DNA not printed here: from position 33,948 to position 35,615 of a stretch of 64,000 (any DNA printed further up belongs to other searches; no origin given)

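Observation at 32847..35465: Five-gene tRNA-adjacent operon with two single-HKD PLD proteins, one fused to a helix-hairpin-helix domain: candidate undescribed nuclease or defence system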

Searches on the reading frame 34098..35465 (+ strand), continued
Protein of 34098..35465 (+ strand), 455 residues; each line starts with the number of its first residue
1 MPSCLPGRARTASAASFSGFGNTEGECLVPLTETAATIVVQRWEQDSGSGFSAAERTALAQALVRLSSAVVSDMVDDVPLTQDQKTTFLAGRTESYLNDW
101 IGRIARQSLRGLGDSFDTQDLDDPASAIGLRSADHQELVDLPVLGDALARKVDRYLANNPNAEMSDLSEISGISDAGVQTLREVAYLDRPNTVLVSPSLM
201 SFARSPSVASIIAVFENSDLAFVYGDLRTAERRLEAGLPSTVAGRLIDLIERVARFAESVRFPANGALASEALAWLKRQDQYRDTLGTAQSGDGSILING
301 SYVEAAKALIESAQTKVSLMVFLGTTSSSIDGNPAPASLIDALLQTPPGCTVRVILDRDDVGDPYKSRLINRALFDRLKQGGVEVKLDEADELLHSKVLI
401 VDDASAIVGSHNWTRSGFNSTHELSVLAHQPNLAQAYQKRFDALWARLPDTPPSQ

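Call 29: search_dna_similar(query=window:34182-35462:+, collection=phages, mode=protein, max_evalue=0.001, max_rows=15)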
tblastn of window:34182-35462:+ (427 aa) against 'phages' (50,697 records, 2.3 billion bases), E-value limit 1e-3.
Records with a match: 2; places in all: 2; records where one place covers at least 80% of the query: 0.
Best place of each record, by identity: <60% 2.
By first word of the organism name: Bacteriophage 2.
By host as written in the record: - 2.
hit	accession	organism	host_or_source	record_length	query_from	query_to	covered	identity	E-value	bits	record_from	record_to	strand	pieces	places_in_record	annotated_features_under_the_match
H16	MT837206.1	Bacteriophage sp.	human fecal samples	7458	281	427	34%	24.2%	1e-6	57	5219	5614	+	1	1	record has no annotation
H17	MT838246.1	Bacteriophage sp.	human fecal samples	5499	350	422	17%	31.5%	4e-4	49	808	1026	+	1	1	record has no annotation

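Call 30: predict_structure(alignment_id=A1)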
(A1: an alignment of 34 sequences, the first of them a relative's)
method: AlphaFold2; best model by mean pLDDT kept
length: 427 residues; sequences in the alignment: 34
mean_pLDDT: 88.0   pTM: 0.71
mean pLDDT of the five models: 88.0, 87.7, 87.0, 86.4, 86.2
residues with pLDDT >= 90: 253; 70-90: 138; 50-70: 34; < 50: 2
segments of 3 or more residues with pLDDT < 50: none
pLDDT, mean of each block of 10 residues (from residue 1): 93 94 96 97 90 94 94 89 62 69 94 94 96 93 94 89 86 91 95 89 90 95 94 77 94 89 82 87 95 87 81 91 92 63 87 91 76 95 80 80 93 94 62
secondary structure, 60 per line:
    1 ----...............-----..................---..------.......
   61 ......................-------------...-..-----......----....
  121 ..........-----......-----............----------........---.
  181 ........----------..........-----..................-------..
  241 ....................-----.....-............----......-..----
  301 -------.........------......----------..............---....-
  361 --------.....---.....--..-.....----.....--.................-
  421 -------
elements in order: H5-19 H25-42 H54-82 H107-112 H117-130 H136-141 H147-156 H169-176 H180-188 H199-208 H214-231 H241-260 E266-270 H272-283 E288-293 H308-316 E323-328 H339-352 E356-359 E369-373 E377-381 H387-391 E396-400 H403-419

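Call 33: fold_search(model_id=the predicted structure, library=pdb)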
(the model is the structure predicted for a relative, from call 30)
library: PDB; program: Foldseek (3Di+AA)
matches with E <= 10: 912; with E <= 0.001: 118
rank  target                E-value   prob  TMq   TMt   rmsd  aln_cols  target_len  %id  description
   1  1byr                  2.1e-09  1.00  0.31  0.80   3.2       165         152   22  CRYSTAL STRUCTURE OF A PHOSPHOLIPASE D FAMILY MEMBER, NUC FROM SALMONELLA TYPHIMURIUM (released 1999-10-19)
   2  9fhk_A                4.9e-09  1.00  0.29  0.36   9.3       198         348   18  Structure of the F13 protein of Vaccinia virus (P21 crystal form) (released 2025-03-12)
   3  5bpd_C                1.4e-08  1.00  0.24  0.38  18.8       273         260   14  Structure of TrmBL2, an archaeal chromatin protein, shows a novel mode of DNA binding. (released 2015-09-02)
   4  9fhk_B                1.9e-08  1.00  0.29  0.35   9.1       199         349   18  Structure of the F13 protein of Vaccinia virus (P21 crystal form) (released 2025-03-12)
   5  7e0m_A                2.2e-08  1.00  0.29  0.31   8.9       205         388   16  Crystal structure of phospholipase D (released 2021-12-22)
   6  5bpi_C                3.0e-08  1.00  0.24  0.38  16.8       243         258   16  Structure of TrmBL2, an archaeal chromatin protein, shows a novel mode of DNA binding. (released 2015-09-02)
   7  7e0m_B                3.4e-08  1.00  0.30  0.33   9.1       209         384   16  Crystal structure of phospholipase D (released 2021-12-22)
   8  4ggj                  3.5e-08  1.00  0.29  0.70   3.9       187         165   20  Crystal structure of Zucchini from mouse (mZuc / PLD6 / MitoPLD) (released 2012-10-10)
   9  6ehi_D                3.7e-08  1.00  0.28  0.71   4.4       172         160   14  NucT from Helicobacter pylori (released 2018-01-17)
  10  6ehi_A                4.2e-08  1.00  0.29  0.74   4.5       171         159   16  NucT from Helicobacter pylori (released 2018-01-17)
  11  5bpd_D                4.2e-08  1.00  0.25  0.38  19.2       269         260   14  Structure of TrmBL2, an archaeal chromatin protein, shows a novel mode of DNA binding. (released 2015-09-02)
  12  5qhm                  4.6e-08  1.00  0.29  0.70   4.1       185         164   16  PanDDA analysis group deposition of models with modelled events (e.g. bound ligands) -- Crystal Structure of human FAM83 (released 2018-12-19)
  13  4ggk                  4.9e-08  1.00  0.28  0.69   4.7       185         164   20  Crystal structure of Zucchini from mouse (mZuc / PLD6 / MitoPLD) bound to tungstate (released 2012-10-10)
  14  6ehi_B                5.2e-08  1.00  0.29  0.71   4.6       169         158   16  NucT from Helicobacter pylori (released 2018-01-17)
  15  5bpi_D                5.4e-08  1.00  0.25  0.40  17.7       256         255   16  Structure of TrmBL2, an archaeal chromatin protein, shows a novel mode of DNA binding. (released 2015-09-02)
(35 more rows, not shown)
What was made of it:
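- On Nuc/NucT nucleases: NucT 6ehi scores 0.71-0.74 (call 33).
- Closest known: Nuc. Same: They share a single HxKx4D + GSxN half-site in a domain of about 150-170 aa. Nuc is the best fold match to the g5 catalytic domain (Nuc TM 0.80; NucT 0.71-0.74; call 33).
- By fold: Nuc at TM 0.80, then NucT and Zucchini (call 33).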

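Call 34: find_encoding_contigs(protein=P0033, flank=10000, max_places=1)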
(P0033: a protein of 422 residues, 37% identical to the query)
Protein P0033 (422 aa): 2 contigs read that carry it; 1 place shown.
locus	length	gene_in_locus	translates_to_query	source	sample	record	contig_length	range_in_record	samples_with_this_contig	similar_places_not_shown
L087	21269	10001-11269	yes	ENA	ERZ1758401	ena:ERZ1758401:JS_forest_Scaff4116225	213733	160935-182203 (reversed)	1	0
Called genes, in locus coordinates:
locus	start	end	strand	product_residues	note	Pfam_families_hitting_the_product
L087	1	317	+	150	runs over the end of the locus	-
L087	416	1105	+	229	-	PF02163:Peptidase_M50 (faint)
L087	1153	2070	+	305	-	PF02616:SMC_ScpA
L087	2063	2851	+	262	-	PF04079:SMC_ScpB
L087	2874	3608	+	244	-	PF01479:S4, PF00849:PseudoU_synth_2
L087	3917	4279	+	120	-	PF07736:CM_1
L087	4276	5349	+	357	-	PF03807:F420_oxidored (weak), PF02153:PDH_N, PF20463:PDH_C, PF01842:ACT (weak)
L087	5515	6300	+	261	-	PF01202:SKI (faint), PF02224:Cytidylate_kin, PF13189:Cytidylate_kin2 (weak), PF13207:AAA_17 (faint), PF13238:AAA_18 (weak), PF13671:AAA_33 (weak)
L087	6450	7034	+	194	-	PF01553:Acyltransferase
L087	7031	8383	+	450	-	PF00009:GTP_EFTU (weak), PF01926:MMR_HSR1, PF02421:FeoB_N, PF04548:AIG1 (weak), PF00009:GTP_EFTU, PF01926:MMR_HSR1, PF02421:FeoB_N, PF14714:KH_dom-like, +8 more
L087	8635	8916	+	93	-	-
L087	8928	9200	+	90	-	-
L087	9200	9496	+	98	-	-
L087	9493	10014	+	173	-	PF13091:PLDc_2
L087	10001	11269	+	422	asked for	PF13091:PLDc_2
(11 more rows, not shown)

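Call 35: find_encoding_contigs(protein=P0004, flank=10000, max_places=1)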
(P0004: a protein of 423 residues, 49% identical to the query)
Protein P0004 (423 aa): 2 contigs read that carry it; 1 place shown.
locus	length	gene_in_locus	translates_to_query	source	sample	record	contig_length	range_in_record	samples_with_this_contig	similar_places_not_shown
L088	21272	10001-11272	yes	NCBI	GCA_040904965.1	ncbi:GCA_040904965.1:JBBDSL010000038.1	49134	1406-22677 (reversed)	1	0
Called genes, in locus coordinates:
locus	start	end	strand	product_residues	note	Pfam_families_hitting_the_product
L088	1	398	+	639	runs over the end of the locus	PF17243:POTRA_TamA_1, PF07244:POTRA (faint), PF01103:Omp85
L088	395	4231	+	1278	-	PF27051:TamB_N, PF04357:TamB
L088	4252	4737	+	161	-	PF00581:Rhodanese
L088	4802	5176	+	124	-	PF11342:DUF3144 (faint)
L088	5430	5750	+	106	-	PF13091:PLDc_2 (weak)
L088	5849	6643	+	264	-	-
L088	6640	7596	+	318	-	PF08843:AbiEii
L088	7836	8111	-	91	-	PF05016:ParE_toxin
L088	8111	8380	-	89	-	PF01402:RHH_1, PF27535:RelB3_C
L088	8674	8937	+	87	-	-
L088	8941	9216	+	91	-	-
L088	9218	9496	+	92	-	-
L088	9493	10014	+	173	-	PF13091:PLDc_2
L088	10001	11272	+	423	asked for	PF00633:HHH (faint), PF13091:PLDc_2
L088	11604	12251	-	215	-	PF08808:RES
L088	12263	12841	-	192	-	PF21531:Rv2175c_wHTH (weak), PF12728:HTH_17 (weak)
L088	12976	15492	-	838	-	-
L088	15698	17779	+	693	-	PF07676:PD40 (faint), PF26550:Tricorn_2nd (faint), PF26549:Tricorn_N, PF00930:DPPIV_N, PF26549:Tricorn_N, PF05448:AXE1 (weak), PF00326:Peptidase_S9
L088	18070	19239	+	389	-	PF00999:Na_H_Exchanger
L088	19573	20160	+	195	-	-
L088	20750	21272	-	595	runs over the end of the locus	PF02771:Acyl-CoA_dh_N, PF02770:Acyl-CoA_dh_M, PF00441:Acyl-CoA_dh_1, PF22924:ACOX_C_alpha1 (faint), PF12806:Acyl-CoA_dh_C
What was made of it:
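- Another lies between ParE/RelB and RES-Xre pairs (call 35).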

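Call 36: find_encoding_contigs(protein=P0029, flank=10000, max_places=1)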
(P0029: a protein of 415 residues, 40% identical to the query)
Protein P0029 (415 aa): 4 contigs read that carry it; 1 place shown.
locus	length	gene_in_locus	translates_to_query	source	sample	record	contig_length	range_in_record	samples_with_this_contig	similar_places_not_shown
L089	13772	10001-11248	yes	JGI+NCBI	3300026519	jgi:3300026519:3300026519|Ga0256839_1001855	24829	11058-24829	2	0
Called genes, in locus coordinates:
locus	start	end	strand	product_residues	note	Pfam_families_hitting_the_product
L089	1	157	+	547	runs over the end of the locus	PF01514:YscJ_FliF, PF08345:YscJ_FliF_C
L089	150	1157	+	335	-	PF03448:MgtE_N (faint), PF14842:FliG_N, PF14841:FliG_M, PF01706:FliG_C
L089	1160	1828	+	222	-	PF02108:FliH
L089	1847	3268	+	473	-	PF00006:ATP-synt_ab, PF18269:T3SS_ATPase_C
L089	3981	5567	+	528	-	-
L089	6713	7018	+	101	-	-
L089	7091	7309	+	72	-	-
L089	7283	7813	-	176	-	PF00994:MoCF_biosynth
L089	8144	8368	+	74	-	-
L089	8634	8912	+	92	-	-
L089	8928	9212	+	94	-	-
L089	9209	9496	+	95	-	-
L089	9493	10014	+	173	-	PF13091:PLDc_2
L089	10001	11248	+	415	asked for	PF13091:PLDc_2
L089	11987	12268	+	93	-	PF13616:Rotamase_3, PF00639:Rotamase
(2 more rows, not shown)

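Call 40: find_related_loci(query=A5, collection=metagenome_contigs, flank=5000)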
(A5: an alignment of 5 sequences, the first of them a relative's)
Query A5 (95 aa) in metagenome_contigs; peptide patterns used: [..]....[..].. (x = any residue, [..] = any of these).
62 stretches matched a pattern; 8 encode a relative of the query (tblastn E <= 1e-3); 8 distinct loci.
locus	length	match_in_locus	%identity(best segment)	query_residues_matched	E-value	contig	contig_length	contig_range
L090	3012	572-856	100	1-95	5e-56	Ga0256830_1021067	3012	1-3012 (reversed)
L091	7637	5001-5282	84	1-95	9e-38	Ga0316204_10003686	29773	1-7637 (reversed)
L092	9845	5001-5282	88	1-95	1e-26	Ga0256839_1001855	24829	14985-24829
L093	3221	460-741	84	1-95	6e-25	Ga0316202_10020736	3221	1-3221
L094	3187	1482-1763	41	1-94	7e-10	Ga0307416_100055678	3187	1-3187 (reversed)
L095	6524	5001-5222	39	1-86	9e-9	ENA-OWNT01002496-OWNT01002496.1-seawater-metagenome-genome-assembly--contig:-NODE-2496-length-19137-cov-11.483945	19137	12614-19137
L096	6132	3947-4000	83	1-18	4e-7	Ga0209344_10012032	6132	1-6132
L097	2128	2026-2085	75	1-20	4e-7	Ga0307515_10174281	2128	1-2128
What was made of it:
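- Tried and rejected: A subgroup alignment worked but added only 8 loci (call 40).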

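Call 46: search_protein_families(library=pfam, proteins=[L022:8821-15075:+, L034:10146-16268:+, L015:6350-6793:+, L017:1031-1540:+, L018:7020-7643:+, L015:6820-7149:+, L018:7643-7954:+, L012:9249-9701:+, L019:9860-10237:+, L019:8419-9777:+], max_evalue=0.01)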
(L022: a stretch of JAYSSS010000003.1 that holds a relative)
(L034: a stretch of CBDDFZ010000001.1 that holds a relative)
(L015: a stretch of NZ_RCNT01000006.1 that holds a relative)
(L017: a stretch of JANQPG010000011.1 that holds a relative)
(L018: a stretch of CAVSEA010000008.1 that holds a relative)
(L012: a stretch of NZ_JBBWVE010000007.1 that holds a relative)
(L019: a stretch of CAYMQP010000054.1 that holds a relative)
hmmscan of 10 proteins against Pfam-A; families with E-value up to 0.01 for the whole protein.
L022:8821-15075:+ (2085 aa): 5 families
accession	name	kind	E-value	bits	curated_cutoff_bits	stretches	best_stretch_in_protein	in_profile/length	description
PF05593.20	RHS_repeat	-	8.7e-57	189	22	5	1136-1166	1-31/38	RHS Repeat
PF20148.4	DUF6531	-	1.5e-09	38.5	24.1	1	262-336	1-74/74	Domain of unknown function (DUF6531)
PF24085.1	DUF7370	-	5.3e-05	24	27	0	701-727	62-88/124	Family of unknown function (DUF7370)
PF25023.1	TEN_YD-shell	-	0.0043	15.6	50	0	1469-1622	664-821/909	Teneurin YD-shell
PF11887.13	Mce4_CUP1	-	0.0076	16.3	32.6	0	166-239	59-132/222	Cholesterol uptake porter CUP1 of Mce4, putative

L034:10146-16268:+ (2041 aa): 3 families
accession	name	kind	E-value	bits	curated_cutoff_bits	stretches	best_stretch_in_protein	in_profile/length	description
PF05593.20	RHS_repeat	-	5e-58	192.9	22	4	1071-1107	1-37/38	RHS Repeat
PF20148.4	DUF6531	-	4.7e-07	30.5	24.1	1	286-350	1-65/74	Domain of unknown function (DUF6531)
PF25023.1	TEN_YD-shell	-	5.3e-05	21.9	50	0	1453-1559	649-751/909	Teneurin YD-shell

L015:6350-6793:+ (148 aa): 0 families

L017:1031-1540:+ (170 aa): 0 families

L018:7020-7643:+ (208 aa): 0 families

L015:6820-7149:+ (110 aa): 0 families

L018:7643-7954:+ (104 aa): 0 families

L012:9249-9701:+ (151 aa): 1 family
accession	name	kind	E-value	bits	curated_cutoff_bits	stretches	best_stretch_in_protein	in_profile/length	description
PF00565.23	SNase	-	0.0018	19.2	21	1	53-113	2-61/107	Staphylococcal nuclease homologue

L019:9860-10237:+ (126 aa): 1 family
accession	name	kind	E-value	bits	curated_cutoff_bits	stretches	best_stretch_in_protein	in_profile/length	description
PF00565.23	SNase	-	8.1e-14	52.4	21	1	43-122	1-75/107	Staphylococcal nuclease homologue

L019:8419-9777:+ (453 aa): 10 families
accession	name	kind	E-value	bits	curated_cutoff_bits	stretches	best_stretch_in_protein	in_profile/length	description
PF13091.12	PLDc_2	-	2.4e-26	92.6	27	1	297-433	3-132/132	PLD-like domain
PF12836.13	HHH_3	-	1.1e-17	64.3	27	1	127-184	5-62/65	Helix-hairpin-helix motif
PF00633.29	HHH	-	1.2e-08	34.8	24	1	130-155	5-30/30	Helix-hairpin-helix motif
PF17941.7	PP_kinase_C_1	-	0.00017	21.6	25.7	1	324-437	50-166/167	Polyphosphate kinase C-terminal domain 1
PF14520.12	HHH_5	-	0.00018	22.4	27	1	135-178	1-47/57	Helix-hairpin-helix domain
PF12826.13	HHH_2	-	0.0017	18.9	27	1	130-156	29-55/64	Helix-hairpin-helix motif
PF00614.28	PLDc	-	0.0037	17.7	21.9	1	380-404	3-27/28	Phospholipase D Active site motif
PF06514.17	PsbU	-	0.0039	17.6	24.5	0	126-195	13-75/93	Photosystem II 12 kDa extrinsic protein (PsbU)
PF21176.3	RecR_HhH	-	0.0056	16.9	27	0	136-152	6-22/45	RecR, helix-hairpin-helix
PF11798.14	IMS_HHH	-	0.0082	16.8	24.4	0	138-152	13-27/32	IMS family HHH motif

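Call 59: find_related_loci(query=A1, collection=viral_contigs, flank=8000)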
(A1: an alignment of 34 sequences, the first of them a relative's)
Query A1 (427 aa) in viral_contigs; peptide patterns used: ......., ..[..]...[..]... (x = any residue, [..] = any of these).
12 stretches matched a pattern, but none encodes a relative of the query by tblastn (E <= 1e-3).
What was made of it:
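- Tried and rejected: The IMG/VR scan found none (call 59).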

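Call 64: find_encoding_contigs(protein=P0034, flank=8000, max_places=1)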
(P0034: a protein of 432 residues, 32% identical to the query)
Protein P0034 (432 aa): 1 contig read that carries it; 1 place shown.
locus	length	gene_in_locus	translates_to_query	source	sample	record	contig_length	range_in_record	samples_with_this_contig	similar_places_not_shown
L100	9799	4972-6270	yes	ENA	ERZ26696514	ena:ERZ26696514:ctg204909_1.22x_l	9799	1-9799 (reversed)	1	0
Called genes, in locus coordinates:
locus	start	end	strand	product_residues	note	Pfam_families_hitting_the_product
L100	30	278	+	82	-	-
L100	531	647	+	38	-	-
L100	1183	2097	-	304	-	PF04796:RepA_C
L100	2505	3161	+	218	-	PF00239:Resolvase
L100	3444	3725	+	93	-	-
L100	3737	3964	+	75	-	-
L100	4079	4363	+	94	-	-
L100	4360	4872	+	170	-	PF13091:PLDc_2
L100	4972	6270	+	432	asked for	PF12836:HHH_3 (faint), PF13091:PLDc_2, PF00614:PLDc (weak)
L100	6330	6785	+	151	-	-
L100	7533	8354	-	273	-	-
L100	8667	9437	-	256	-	PF09603:Fib_succ_major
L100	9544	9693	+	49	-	-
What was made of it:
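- One copy lies on a 9.8-kb contig with RepA_C and a resolvase (call 64).
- Tried and rejected: One metagenomic contig does carry RepA_C and a resolvase (call 64).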

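Call 78: search_protein_families(library=pfam, alignment_id=A7, max_evalue=0.00001)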
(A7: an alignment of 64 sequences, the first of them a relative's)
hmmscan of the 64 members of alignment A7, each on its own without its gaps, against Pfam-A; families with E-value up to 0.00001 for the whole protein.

A. member 1, L006:1395-2294:+ (300 aa): 1 family
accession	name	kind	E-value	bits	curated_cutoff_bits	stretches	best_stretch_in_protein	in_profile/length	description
PF01738.24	DLH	-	1.9e-30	106.5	21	1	71-297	3-215/217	Dienelactone hydrolase family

B. families by the number of members that match (of 64 scanned): 70 families (the first 25 are shown)
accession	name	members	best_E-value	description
PF02737.24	3HCDH_N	3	7.4e-63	3-hydroxyacyl-CoA dehydrogenase, NAD binding domain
PF07732.21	Cu-oxidase_3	2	1e-42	Multicopper oxidase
PF13699.11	eCIS_core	2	8.2e-30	eCIS core domain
PF00725.27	3HCDH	2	1.1e-27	3-hydroxyacyl-CoA dehydrogenase, C-terminal domain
PF07731.20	Cu-oxidase_2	2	4.1e-21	Multicopper oxidase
PF00873.25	ACR_tran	1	4.9e-248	AcrB/AcrD/AcrF family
PF01139.22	RtcB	1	7.1e-114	tRNA-splicing ligase RtcB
PF00724.26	Oxidored_FMN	1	7.7e-88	NADH:flavin oxidoreductase / NADH oxidase family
PF00291.31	PALP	1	3.6e-67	Pyridoxal-phosphate dependent enzyme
PF05193.26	Peptidase_M16_C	1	1.4e-60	Peptidase M16 inactive domain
PF03462.23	PCRF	1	9.7e-57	PCRF domain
PF02492.25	cobW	1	8.5e-56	CobW/HypB/UreG, nucleotide-binding domain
PF00732.25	GMC_oxred_N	1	7.3e-45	GMC oxidoreductase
PF13517.12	FG-GAP_3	1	3.2e-43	FG-GAP-like repeat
PF00472.26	RF-1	1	4.6e-43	RF-1 domain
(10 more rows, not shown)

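Call 79: search_protein_families(library=padloc, alignment_id=A7, max_evalue=1e-8)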
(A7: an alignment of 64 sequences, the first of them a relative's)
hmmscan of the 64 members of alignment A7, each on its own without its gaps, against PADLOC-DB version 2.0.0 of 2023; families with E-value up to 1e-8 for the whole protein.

A. member 1, L006:1395-2294:+ (300 aa): 0 families

B. families by the number of members that match (of 64 scanned): 4 families
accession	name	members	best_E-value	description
PDLC03976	PD-Lambda-1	1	1e-114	-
PDLC03977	PD-Lambda-1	1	6.2e-112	-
PDLC02203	MzaA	1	8.9e-47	-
PDLC05041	PDC-S57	1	3.9e-16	-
